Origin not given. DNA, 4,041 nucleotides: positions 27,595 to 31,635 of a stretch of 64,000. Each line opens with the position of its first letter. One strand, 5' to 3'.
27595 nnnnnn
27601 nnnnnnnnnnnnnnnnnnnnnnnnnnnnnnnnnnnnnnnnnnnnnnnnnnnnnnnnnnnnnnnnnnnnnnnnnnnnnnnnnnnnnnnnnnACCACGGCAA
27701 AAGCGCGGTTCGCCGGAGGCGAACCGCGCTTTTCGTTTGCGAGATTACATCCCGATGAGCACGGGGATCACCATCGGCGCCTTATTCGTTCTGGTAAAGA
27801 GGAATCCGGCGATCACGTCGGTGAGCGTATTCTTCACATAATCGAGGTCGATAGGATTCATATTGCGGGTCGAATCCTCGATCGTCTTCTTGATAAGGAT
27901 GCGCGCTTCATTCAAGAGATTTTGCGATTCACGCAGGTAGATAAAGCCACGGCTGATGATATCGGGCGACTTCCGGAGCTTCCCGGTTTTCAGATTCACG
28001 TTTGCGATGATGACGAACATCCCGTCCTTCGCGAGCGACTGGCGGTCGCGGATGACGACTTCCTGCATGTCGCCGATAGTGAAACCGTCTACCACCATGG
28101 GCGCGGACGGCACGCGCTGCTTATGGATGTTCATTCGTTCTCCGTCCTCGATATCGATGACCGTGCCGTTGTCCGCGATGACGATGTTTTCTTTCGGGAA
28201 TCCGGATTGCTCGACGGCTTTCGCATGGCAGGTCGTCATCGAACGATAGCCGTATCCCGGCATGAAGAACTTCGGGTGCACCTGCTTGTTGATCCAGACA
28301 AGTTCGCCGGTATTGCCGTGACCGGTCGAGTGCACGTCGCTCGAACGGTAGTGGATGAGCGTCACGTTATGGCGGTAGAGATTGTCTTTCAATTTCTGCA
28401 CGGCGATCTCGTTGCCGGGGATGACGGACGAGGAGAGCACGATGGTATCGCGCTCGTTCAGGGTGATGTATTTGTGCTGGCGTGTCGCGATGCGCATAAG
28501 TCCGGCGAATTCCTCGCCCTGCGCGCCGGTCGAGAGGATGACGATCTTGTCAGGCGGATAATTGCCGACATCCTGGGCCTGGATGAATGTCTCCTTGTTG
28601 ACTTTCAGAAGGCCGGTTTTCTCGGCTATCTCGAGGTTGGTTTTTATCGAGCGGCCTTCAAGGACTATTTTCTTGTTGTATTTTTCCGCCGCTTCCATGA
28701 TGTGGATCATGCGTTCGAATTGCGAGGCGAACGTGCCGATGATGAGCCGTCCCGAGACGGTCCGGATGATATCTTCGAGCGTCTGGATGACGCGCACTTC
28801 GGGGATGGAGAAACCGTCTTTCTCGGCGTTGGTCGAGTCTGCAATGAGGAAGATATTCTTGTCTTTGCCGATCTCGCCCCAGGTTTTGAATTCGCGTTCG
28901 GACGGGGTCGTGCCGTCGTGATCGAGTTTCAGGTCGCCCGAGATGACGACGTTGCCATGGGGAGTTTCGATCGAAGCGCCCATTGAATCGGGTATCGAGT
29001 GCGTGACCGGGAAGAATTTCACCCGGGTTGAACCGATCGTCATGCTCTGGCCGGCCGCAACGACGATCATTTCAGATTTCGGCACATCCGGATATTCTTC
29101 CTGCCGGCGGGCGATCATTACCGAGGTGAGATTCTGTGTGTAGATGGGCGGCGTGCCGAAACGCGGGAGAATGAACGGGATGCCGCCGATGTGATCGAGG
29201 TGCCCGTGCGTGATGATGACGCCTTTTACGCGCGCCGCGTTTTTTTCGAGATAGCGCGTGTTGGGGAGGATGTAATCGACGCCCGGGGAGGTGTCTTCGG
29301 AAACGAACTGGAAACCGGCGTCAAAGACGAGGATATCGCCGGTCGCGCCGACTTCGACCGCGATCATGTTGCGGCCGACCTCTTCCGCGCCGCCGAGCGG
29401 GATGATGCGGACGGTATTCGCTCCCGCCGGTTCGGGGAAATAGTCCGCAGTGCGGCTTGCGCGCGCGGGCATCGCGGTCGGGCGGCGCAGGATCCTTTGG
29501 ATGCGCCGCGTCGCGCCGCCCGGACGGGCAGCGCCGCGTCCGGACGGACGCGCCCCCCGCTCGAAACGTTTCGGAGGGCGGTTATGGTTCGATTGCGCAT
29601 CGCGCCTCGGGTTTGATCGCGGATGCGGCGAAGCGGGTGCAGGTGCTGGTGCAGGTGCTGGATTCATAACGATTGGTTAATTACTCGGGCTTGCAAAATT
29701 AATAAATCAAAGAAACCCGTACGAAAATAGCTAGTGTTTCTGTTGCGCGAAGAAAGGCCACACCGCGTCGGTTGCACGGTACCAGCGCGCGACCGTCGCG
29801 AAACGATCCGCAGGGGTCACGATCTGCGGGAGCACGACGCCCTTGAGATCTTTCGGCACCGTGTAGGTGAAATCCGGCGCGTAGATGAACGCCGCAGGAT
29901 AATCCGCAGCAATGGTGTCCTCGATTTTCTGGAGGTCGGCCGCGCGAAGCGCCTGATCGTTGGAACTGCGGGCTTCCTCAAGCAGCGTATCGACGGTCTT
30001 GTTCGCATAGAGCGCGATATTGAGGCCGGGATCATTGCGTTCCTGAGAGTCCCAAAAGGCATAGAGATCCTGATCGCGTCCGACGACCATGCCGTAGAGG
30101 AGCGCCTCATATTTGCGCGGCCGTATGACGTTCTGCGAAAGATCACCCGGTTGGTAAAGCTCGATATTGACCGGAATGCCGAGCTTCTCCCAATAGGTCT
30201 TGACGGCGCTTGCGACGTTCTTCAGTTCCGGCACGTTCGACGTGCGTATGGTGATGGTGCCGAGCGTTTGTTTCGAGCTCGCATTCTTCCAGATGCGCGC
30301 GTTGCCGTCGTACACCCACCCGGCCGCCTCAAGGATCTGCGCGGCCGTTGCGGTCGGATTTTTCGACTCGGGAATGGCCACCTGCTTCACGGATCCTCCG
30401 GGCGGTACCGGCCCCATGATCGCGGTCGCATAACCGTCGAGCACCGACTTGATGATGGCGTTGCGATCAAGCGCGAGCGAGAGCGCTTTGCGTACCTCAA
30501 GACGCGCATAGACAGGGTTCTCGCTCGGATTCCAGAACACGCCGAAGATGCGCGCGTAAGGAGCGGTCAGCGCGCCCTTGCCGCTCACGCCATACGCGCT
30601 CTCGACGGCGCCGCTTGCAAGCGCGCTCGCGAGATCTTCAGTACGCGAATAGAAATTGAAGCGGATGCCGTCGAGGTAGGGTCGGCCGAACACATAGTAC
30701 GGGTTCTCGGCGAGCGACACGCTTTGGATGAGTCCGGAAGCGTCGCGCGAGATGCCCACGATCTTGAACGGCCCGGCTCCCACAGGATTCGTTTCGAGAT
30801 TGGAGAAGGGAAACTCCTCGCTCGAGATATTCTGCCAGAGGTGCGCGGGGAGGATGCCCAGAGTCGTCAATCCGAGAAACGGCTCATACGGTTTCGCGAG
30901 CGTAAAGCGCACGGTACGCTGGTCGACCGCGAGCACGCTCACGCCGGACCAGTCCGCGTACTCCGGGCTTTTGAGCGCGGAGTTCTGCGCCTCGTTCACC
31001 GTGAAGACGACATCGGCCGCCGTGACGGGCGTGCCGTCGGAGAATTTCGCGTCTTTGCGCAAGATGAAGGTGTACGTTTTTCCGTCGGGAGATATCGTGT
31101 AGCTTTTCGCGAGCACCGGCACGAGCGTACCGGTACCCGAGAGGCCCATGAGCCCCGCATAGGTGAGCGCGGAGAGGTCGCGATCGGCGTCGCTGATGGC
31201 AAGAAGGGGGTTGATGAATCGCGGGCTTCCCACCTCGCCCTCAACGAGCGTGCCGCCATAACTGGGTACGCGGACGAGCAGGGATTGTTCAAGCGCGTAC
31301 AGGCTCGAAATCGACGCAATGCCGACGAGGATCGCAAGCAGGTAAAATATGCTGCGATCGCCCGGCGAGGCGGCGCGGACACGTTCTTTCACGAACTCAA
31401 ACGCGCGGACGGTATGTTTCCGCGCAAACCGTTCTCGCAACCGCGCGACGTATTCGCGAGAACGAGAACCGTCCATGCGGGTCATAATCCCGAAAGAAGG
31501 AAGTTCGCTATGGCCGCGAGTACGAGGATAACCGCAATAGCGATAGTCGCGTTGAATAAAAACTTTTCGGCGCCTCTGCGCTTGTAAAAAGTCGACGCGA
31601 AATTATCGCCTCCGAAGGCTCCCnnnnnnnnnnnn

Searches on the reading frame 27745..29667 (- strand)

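Call 8: search_protein_families(library=pfam, proteins=[window:27745-29667:-], max_evalue=0.0001)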
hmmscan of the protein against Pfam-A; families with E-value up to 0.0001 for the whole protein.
window:27745-29667:- (640 aa): 4 families
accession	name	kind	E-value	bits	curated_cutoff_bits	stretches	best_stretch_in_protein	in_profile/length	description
PF22505.1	RNase_J_b_CASP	-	3.2e-41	140.5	27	1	306-430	2-126/126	Ribonuclease J, beta-CASP domain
PF17770.6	RNase_J_C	-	3.7e-22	79.7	23.8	1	538-638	1-100/102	Ribonuclease J C-terminal domain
PF00753.33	Lactamase_B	-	1.7e-13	51.4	22.7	1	109-248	14-152/196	Metallo-beta-lactamase superfamily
PF12706.13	Lactamase_B_2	-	2.1e-13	50.8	27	1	127-248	8-145/200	Beta-lactamase superfamily domain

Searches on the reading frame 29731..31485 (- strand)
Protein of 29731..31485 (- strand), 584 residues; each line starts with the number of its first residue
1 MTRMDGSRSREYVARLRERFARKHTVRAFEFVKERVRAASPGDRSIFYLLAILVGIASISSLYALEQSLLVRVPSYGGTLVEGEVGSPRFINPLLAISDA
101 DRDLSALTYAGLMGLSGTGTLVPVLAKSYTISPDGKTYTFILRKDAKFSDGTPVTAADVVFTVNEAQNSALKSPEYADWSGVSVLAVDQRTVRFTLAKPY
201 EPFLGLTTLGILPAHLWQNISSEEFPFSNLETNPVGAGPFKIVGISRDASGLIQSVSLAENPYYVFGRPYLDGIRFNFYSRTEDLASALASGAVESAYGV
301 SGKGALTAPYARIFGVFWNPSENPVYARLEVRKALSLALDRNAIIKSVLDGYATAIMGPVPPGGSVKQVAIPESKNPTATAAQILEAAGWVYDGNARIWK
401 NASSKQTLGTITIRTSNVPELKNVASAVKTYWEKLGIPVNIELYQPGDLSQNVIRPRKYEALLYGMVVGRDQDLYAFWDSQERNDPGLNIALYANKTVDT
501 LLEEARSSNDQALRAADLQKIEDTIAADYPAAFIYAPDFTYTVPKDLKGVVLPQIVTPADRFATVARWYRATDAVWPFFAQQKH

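Call 8: search_protein_families(library=pfam, proteins=[window:29731-31485:-], max_evalue=0.0001)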
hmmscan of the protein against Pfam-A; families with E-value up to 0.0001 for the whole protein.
window:29731-31485:- (584 aa): 1 family
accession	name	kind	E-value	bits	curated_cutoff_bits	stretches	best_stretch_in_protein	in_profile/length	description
PF00496.27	SBP_bac_5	-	2.7e-65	221.3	32.4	1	121-475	2-355/368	Bacterial extracellular solute-binding proteins, family 5 Middle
